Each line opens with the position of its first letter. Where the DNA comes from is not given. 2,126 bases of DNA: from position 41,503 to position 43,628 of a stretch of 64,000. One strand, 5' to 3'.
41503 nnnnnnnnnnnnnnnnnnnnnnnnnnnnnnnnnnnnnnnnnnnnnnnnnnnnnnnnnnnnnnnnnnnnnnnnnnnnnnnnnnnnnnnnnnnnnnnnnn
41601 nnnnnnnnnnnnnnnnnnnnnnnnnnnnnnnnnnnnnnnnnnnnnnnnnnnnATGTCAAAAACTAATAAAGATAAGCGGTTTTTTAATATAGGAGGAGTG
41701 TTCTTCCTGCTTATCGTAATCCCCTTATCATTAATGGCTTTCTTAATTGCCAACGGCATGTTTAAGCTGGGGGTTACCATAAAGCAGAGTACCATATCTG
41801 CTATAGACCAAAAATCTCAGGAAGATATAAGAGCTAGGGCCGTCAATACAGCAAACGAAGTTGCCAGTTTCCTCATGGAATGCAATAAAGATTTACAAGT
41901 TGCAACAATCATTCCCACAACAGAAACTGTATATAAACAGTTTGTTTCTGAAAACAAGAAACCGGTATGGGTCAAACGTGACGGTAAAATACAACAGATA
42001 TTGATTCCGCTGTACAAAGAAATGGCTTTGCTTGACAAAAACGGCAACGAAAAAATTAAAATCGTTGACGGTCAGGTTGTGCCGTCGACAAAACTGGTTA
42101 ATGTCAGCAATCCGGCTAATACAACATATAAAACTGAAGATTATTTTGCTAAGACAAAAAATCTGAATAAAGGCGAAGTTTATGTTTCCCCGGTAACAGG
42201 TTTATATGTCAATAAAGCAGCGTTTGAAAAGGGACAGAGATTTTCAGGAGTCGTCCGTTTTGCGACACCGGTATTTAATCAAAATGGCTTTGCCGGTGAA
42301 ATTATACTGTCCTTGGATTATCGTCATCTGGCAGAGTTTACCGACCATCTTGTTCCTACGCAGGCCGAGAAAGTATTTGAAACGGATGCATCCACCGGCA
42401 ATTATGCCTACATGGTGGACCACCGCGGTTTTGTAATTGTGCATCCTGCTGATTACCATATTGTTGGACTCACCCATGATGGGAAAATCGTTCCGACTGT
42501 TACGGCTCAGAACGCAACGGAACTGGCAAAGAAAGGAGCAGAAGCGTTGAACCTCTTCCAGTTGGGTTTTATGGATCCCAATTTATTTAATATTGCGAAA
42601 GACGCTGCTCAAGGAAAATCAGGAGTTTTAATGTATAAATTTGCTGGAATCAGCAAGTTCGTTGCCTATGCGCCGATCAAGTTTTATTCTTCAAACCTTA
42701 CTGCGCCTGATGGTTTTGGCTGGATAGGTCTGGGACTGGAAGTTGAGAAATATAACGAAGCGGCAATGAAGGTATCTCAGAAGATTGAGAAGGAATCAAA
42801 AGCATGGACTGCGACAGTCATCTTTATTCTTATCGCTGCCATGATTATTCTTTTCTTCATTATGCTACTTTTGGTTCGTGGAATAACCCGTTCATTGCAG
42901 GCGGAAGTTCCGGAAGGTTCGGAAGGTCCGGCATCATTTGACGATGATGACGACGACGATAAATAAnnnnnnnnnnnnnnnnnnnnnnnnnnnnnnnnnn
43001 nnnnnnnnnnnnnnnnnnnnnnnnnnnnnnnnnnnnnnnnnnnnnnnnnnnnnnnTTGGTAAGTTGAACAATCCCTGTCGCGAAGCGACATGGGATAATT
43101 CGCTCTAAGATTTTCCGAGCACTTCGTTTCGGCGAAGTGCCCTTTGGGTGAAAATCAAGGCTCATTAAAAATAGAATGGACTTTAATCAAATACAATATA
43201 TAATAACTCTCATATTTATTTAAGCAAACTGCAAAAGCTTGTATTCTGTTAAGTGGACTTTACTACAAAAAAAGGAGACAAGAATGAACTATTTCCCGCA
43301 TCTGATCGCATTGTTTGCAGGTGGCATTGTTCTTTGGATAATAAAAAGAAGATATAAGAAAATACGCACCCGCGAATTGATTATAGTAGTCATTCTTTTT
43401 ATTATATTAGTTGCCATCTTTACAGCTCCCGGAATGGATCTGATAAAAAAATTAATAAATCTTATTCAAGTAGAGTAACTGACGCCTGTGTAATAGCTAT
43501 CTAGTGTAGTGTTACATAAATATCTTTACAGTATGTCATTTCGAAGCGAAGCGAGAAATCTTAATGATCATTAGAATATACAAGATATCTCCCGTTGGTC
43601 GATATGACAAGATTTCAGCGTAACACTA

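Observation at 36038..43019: Sigma-54 promoter driving an orphan signal-peptide ATP-synthase c-subunit plus an output-less Cache membrane protein, divergent from a sigma-54 two-component system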

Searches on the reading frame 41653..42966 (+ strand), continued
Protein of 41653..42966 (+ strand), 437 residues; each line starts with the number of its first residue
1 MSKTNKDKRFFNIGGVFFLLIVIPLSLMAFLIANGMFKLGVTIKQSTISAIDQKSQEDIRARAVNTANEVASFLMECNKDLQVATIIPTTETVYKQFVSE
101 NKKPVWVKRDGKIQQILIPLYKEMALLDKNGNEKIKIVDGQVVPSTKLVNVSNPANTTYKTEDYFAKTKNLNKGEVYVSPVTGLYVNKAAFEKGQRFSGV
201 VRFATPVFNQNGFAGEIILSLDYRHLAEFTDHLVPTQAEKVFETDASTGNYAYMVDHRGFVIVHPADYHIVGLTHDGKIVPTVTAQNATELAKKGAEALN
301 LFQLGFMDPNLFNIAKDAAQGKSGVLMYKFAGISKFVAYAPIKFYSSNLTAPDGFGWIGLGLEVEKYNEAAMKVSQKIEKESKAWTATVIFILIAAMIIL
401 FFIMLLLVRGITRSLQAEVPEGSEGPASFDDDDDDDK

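Call 40: find_encoding_contigs(protein=P0399, flank=10000, max_places=1)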
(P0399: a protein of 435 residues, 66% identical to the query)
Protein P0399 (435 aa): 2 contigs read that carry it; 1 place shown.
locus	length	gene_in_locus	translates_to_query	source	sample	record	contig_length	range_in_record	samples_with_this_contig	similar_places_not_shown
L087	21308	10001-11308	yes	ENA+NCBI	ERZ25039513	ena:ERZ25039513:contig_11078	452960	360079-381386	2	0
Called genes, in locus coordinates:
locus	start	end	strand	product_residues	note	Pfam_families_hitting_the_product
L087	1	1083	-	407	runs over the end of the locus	PF01321:Creatinase_N (weak), PF00557:Peptidase_M24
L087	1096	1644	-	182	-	PF02036:SCP2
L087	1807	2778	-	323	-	PF12146:Hydrolase_4, PF00561:Abhydrolase_1, PF00975:Thioesterase (weak), PF12697:Abhydrolase_6, PF03096:Ndr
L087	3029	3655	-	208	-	PF00753:Lactamase_B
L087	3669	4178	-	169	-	PF07155:ECF-ribofla_trS, PF12822:ECF_trnsprt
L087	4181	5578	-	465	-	PF00749:tRNA-synt_1c, PF19269:Anticodon_2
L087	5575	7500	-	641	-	PF00330:Aconitase, PF00694:Aconitase_C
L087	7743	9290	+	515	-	PF05157:MshEN, PF00437:T2SSE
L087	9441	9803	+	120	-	PF00137:ATP-synt_C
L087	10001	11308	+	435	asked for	PF02743:dCache_1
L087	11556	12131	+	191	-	PF02508:Rnf-Nqr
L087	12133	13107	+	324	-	PF04060:FeS, PF12838:Fer4_7, PF13187:Fer4_9, PF14697:Fer4_21, PF00037:Fer4, PF12837:Fer4_6, PF12838:Fer4_7, PF14697:Fer4_21, +23 more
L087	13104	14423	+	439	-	PF13375:RnfC_N, PF01512:Complex1_51K, PF10531:SLBB, PF13183:Fer4_8 (faint), PF13187:Fer4_9, PF13237:Fer4_10 (weak), PF00037:Fer4 (weak), PF12838:Fer4_7, +4 more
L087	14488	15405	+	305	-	PF03116:NQR2_RnfD_RnfE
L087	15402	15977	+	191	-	PF04205:FMN_bind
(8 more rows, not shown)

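Call 51: search_solved_structures(query=A4, max_evalue=1)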
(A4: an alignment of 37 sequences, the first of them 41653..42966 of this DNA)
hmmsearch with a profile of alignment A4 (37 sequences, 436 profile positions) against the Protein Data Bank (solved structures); distinct sequences matched with E-value up to 1: 4.
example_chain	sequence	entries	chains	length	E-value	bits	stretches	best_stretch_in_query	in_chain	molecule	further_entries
3lib_A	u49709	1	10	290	0.0078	18.2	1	239-268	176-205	Hypothetical sensory transduction histidine kinase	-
3li8_A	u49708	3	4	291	0.14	14.1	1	240-273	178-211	Hypothetical sensory transduction histidine kinase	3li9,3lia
9m08_C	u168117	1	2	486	0.6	12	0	375-420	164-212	histidine kinase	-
6pxy_A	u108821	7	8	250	0.86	11.5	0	246-278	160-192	Putative methyl-accepting chemotaxis protein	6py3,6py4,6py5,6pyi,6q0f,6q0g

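Call 55: find_encoding_contigs(protein=P0467, flank=10000, max_places=1)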
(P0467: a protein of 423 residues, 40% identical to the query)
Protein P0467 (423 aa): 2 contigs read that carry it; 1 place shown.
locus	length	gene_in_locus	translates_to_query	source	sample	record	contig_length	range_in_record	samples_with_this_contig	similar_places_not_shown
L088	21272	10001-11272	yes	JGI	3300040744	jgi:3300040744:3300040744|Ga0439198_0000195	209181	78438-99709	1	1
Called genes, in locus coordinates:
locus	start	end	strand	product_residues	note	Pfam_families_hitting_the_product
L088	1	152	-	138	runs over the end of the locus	PF02662:FlpD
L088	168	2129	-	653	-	PF00890:FAD_binding_2 (weak), PF01266:DAO (weak), PF07992:Pyr_redox_2 (weak), PF12831:FAD_oxidored, PF13450:NAD_binding_8, PF13187:Fer4_9 (weak), PF14697:Fer4_21 (weak), PF00037:Fer4 (weak), +6 more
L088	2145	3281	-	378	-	PF13183:Fer4_8, PF13237:Fer4_10 (weak), PF13187:Fer4_9, PF02754:CCG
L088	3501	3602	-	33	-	-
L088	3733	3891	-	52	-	-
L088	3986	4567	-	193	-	PF01926:MMR_HSR1, PF02421:FeoB_N, PF03193:RsgA_GTPase (faint)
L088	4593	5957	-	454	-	PF00072:Response_reg, PF00158:Sigma54_activat, PF14532:Sigma54_activ_2, PF00004:AAA (weak), PF07728:AAA_5, PF25601:AAA_lid_14, PF02954:HTH_8 (weak)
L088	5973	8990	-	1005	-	PF02743:dCache_1, PF00989:PAS, PF13426:PAS_9, PF00989:PAS, PF08448:PAS_4, PF08448:PAS_4, PF00512:HisKA, PF02518:HATPase_c, +4 more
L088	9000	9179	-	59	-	-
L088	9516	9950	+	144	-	PF00137:ATP-synt_C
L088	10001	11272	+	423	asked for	PF02743:dCache_1 (weak)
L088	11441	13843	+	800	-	PF01326:PPDK_N, PF00391:PEP-utilizers, PF02896:PEP-utilizers_C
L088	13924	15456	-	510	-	PF00515:TPR_1 (faint), PF07719:TPR_2 (faint), PF13424:TPR_12 (faint), PF13432:TPR_16 (faint), PF13174:TPR_6 (faint), PF08486:SpoIID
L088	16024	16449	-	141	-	PF00075:RNase_H, PF13456:RVT_3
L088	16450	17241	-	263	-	-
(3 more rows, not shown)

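Call 56: find_encoding_contigs(protein=P0447, flank=10000, max_places=1)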
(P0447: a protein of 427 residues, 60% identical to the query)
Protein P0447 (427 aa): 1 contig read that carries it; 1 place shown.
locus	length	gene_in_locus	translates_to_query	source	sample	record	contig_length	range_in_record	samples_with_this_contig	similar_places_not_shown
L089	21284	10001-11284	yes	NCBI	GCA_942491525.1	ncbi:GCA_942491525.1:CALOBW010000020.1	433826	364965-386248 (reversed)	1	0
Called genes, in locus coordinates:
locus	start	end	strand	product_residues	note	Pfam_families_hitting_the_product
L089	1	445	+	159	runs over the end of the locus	-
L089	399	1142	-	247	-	PF13938:DUF4213, PF04016:DUF364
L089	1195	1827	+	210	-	PF00702:Hydrolase, PF12710:HAD (weak), PF13419:HAD_2, PF03031:NIF (weak), PF13242:Hydrolase_like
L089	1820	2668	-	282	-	PF00950:ABC-3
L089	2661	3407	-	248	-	PF00005:ABC_tran, PF02463:SMC_N (faint), PF13304:AAA_21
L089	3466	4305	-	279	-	PF01297:ZnuA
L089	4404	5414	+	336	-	PF01073:3Beta_HSD, PF01370:Epimerase, PF02719:Polysacc_synt_2 (weak), PF04321:RmlD_sub_bind, PF07993:NAD_binding_4 (faint), PF16363:GDP_Man_Dehyd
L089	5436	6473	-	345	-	PF07238:PilZ (faint)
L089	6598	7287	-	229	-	PF00072:Response_reg, PF00486:Trans_reg_C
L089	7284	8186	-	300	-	PF00512:HisKA, PF02518:HATPase_c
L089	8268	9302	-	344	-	PF01384:PHO4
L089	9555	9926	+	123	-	PF00137:ATP-synt_C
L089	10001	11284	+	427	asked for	PF02743:dCache_1 (weak)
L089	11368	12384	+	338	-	-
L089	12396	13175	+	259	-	PF11924:IAT_beta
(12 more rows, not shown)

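Call 57: find_encoding_contigs(protein=P0464, flank=10000, max_places=1)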
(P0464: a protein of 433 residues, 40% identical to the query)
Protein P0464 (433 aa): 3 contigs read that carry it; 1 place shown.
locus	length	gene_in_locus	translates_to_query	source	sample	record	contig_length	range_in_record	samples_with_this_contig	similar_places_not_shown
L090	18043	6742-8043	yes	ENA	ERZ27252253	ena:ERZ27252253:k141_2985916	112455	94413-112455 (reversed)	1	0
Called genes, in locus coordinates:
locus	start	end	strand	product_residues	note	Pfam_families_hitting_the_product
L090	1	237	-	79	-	?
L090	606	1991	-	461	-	PF00072:Response_reg, PF00004:AAA (faint), PF01078:Mg_chelatase (faint), PF00158:Sigma54_activat, PF14532:Sigma54_activ_2, PF07728:AAA_5 (weak), PF25601:AAA_lid_14, PF02954:HTH_8 (weak)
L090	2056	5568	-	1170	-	PF02743:dCache_1, PF00989:PAS, PF13188:PAS_8 (weak), PF13426:PAS_9 (weak), PF00989:PAS, PF13426:PAS_9, PF00512:HisKA, PF02518:HATPase_c, +5 more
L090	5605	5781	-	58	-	-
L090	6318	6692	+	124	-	PF00137:ATP-synt_C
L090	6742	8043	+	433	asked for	PF02743:dCache_1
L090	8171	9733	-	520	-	PF13424:TPR_12 (faint), PF07719:TPR_2 (faint), PF13181:TPR_8 (faint), PF13174:TPR_6 (faint), PF13432:TPR_16 (weak), PF08486:SpoIID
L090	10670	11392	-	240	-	PF24481:CT398_CC, PF02591:Zn_ribbon_9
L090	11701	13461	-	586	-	PF03979:Sigma70_r1_1, PF00140:Sigma70_r1_2, PF04542:Sigma70_r2, PF04539:Sigma70_r3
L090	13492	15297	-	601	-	PF01807:Zn_ribbon_DnaG, PF08275:DNAG_N, PF01751:Toprim, PF13155:Toprim_2, PF13362:Toprim_3, PF13662:Toprim_4, PF10410:DnaB_bind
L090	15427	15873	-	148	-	PF09424:YqeY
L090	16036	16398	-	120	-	PF11969:DcpS_C, PF01230:HIT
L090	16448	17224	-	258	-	PF00977:His_biosynth, PF01207:Dus (faint), PF05690:ThiG (faint), PF02581:TMP-TENI (faint), PF03060:NMO (faint)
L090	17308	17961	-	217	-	-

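Call 62: predict_structure(alignment_id=A4)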
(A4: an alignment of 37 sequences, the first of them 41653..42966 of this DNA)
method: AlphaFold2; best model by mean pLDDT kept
length: 437 residues; sequences in the alignment: 37
mean_pLDDT: 83.0   pTM: 0.74
mean pLDDT of the five models: 83.0, 81.3, 80.2, 79.5, 76.7
residues with pLDDT >= 90: 249; 70-90: 106; 50-70: 36; < 50: 46
segments of 3 or more residues with pLDDT < 50: 1-11, 40-49, 413-437
pLDDT, mean of each block of 10 residues (from residue 1): 41 60 72 60 44 84 96 98 95 96 85 87 97 97 96 93 94 95 95 93 96 96 95 80 77 96 95 91 93 92 92 95 91 89 96 96 80 71 72 77 71 48 37 35
secondary structure, 60 per line:
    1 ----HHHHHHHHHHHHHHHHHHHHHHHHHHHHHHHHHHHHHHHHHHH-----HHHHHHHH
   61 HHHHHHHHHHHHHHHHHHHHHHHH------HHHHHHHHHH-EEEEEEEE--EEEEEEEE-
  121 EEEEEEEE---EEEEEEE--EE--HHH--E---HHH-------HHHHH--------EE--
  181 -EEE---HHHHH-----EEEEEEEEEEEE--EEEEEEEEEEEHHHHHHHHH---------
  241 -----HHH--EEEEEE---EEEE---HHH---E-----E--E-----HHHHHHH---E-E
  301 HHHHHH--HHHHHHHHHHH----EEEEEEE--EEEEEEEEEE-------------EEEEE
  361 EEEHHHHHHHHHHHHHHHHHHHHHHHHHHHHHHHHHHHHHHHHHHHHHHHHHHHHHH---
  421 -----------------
elements in order: H5-47 H53-84 H91-100 E102-109 E112-119 E121-128 E132-138 H164-168 E182-184 H188-192 E198-209 E212-222 H223-231 E251-256 E260-263 H288-294 H301-306 H309-319 E324-330 E333-342 E356-363 H364-417

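Call 66: fold_search(model_id=the predicted structure, library=pdb)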
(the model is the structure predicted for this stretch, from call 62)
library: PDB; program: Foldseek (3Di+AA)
matches with E <= 10: 1049; with E <= 0.001: 124
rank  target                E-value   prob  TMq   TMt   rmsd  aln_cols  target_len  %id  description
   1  3lid_A                2.3e-11  1.00  0.38  0.56   8.0       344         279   16  Crystal Structure of the extracellular domain of the putative histidine kinase vpHK1S-Z8 (released 2010-05-05)
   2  3lie_B                4.9e-11  1.00  0.35  0.55   5.3       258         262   17  Crystal Structure of the extracellular domain of the putative histidine kinase vpHK1S-Z8 (released 2010-05-05)
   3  3lid_B                7.3e-11  1.00  0.42  0.62   7.3       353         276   14  Crystal Structure of the extracellular domain of the putative histidine kinase vpHK1S-Z8 (released 2010-05-05)
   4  2p7j_B                1.3e-10  1.00  0.41  0.61   6.8       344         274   15  Crystal structure of the domain of putative sensory box/GGDEF family protein from Vibrio parahaemolyticus (released 2007-05-01)
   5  6iop_A                2.0e-10  1.00  0.36  0.58   7.6       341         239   14  The ligand binding domain of Mlp24 (released 2019-03-20)
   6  3lie_A                2.9e-10  1.00  0.34  0.53   5.2       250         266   18  Crystal Structure of the extracellular domain of the putative histidine kinase vpHK1S-Z8 (released 2010-05-05)
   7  2p7j_A                7.0e-10  1.00  0.37  0.57   8.0       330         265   17  Crystal structure of the domain of putative sensory box/GGDEF family protein from Vibrio parahaemolyticus (released 2007-05-01)
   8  9a65_B                1.4e-09  1.00  0.36  0.25  11.3       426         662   14  Integrative model of YVAQ-MCPB by crosslinking MS and deep learning (released 2024-09-18)
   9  6iot_B                2.6e-09  1.00  0.36  0.59   7.7       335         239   13  The ligand binding domain of Mlp24 with arginine (released 2019-03-20)
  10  3li9                  1.6e-08  1.00  0.42  0.67   4.9       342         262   14  Crystal Structure of the extracellular domain of the putative histidine kinase mmHK1S-Z2 (released 2010-05-05)
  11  6e0a_B                1.6e-08  1.00  0.43  0.67   5.5       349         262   13  Crystal Structure of Helicobacter pylori TlpA Chemoreceptor Ligand Binding Domain (released 2018-09-12)
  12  9heh                  1.6e-08  1.00  0.33  0.47   8.5       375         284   12  Structure of the ligand binding domain of the chemoreceptor MkcA (DSOMK10_RS0100305) of Dickeya solani MK10 in complex w (released 2025-08-06)
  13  9a69_B                1.8e-08  1.00  0.37  0.26  11.9       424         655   13  Integrative model of MCPB-MCPC by crosslinking MS and deep learning (released 2024-09-18)
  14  9kpj                  2.2e-08  1.00  0.41  0.61   6.4       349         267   13  Crystal structure of Helicobacter pylori chemoreceptor TlpA ligand-binding domain in complex with indole (released 2025-10-22)
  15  6ior_C                2.4e-08  1.00  0.37  0.61   7.7       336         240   13  The ligand binding domain of Mlp24 with asparagine (released 2019-03-20)
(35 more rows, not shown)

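Call 76: find_related_loci(query=A5, collection=metagenome_contigs, flank=10000)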
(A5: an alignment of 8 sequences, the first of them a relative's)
Query A5 (122 aa) in metagenome_contigs; peptide patterns used: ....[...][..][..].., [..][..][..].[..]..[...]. (x = any residue, [..] = any of these).
600 stretches matched a pattern (row limit reached: there are more); 512 encode a relative of the query (tblastn E <= 1e-3); the best 80 are kept; 80 distinct loci.
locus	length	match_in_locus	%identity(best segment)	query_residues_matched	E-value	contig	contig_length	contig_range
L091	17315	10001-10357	85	1-122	8e-60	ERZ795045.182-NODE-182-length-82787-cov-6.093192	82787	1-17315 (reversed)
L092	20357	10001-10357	86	1-122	4e-57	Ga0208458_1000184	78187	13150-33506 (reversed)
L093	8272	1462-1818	86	1-122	4e-57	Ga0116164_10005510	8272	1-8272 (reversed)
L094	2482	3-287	98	28-122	2e-56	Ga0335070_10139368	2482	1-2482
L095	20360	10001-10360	74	1-122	1e-47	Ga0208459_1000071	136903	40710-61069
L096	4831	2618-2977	78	1-122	2e-47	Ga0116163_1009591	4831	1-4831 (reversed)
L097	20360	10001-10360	66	1-122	6e-47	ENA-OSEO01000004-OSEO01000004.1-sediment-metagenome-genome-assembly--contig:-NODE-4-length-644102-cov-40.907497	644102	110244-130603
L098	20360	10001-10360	75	1-122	2e-46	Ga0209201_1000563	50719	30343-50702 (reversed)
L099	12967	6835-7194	62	1-122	3e-46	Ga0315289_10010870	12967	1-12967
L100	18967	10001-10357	58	1-116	1e-35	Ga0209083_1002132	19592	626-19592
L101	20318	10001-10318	61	10-116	4e-35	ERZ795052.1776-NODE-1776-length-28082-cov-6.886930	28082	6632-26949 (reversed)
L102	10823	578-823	70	35-116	1e-34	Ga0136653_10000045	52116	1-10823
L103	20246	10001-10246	70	35-116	1e-34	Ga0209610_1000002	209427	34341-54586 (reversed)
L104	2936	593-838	70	35-116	1e-34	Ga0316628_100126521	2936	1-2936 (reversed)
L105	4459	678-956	68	26-117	1e-34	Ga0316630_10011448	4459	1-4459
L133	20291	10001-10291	58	26-122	1e-31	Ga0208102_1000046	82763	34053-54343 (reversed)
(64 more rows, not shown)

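Call 93: search_protein_families(library=pfam, proteins=[L101:4457-5113:-, L100:6430-7083:-, L133:11956-12330:-, L133:10348-11658:+, L133:9920-10294:+], max_evalue=0.001)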
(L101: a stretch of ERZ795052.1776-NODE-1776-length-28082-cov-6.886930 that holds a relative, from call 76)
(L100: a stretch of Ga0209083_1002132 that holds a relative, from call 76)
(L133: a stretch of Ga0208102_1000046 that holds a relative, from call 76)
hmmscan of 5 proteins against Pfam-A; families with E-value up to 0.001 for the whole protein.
L101:4457-5113:- (219 aa): 1 family
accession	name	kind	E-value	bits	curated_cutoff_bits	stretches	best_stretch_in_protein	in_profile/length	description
PF00119.25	ATP-synt_A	-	6.9e-54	183.4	33.9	1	19-210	3-216/217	ATP synthase A chain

L100:6430-7083:- (218 aa): 1 family
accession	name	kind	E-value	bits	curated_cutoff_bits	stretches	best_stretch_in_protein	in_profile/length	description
PF00119.25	ATP-synt_A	-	2.1e-51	175.3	33.9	1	18-210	2-216/217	ATP synthase A chain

L133:11956-12330:- (124 aa): 1 family
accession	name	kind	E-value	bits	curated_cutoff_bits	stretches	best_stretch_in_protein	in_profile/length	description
PF00137.26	ATP-synt_C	-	7.5e-16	58.6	24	1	49-111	1-59/60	ATP synthase subunit C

L133:10348-11658:+ (436 aa): 1 family
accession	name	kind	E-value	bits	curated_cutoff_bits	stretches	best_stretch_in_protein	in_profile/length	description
PF02743.24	dCache_1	-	2.4e-11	44.1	45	1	66-343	18-232/240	Cache domain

L133:9920-10294:+ (124 aa): 1 family
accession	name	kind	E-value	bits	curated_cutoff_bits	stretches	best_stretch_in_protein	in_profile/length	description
PF00137.26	ATP-synt_C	-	1.8e-19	70.2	24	1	49-112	1-60/60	ATP synthase subunit C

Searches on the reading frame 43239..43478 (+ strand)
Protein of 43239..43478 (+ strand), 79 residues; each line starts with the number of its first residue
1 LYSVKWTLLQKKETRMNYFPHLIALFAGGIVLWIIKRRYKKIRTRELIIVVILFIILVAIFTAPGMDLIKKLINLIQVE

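Call 3: search_protein_families(library=pfam, proteins=[window:43239-43478:+], max_evalue=0.01)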
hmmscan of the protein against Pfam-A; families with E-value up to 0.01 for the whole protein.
window:43239-43478:+ (79 aa): 1 family
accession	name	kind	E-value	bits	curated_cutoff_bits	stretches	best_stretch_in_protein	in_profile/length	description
PF00584.25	SecE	-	0.0048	17.3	22.7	0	46-76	24-54/55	SecE/Sec61-gamma subunits of protein translocation complex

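Call 17: search_protein_families(library=ncbifam, proteins=[window:43284-43478:+], max_evalue=0.01)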
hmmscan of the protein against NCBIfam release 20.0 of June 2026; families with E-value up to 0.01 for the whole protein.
window:43284-43478:+ (64 aa): 0 families
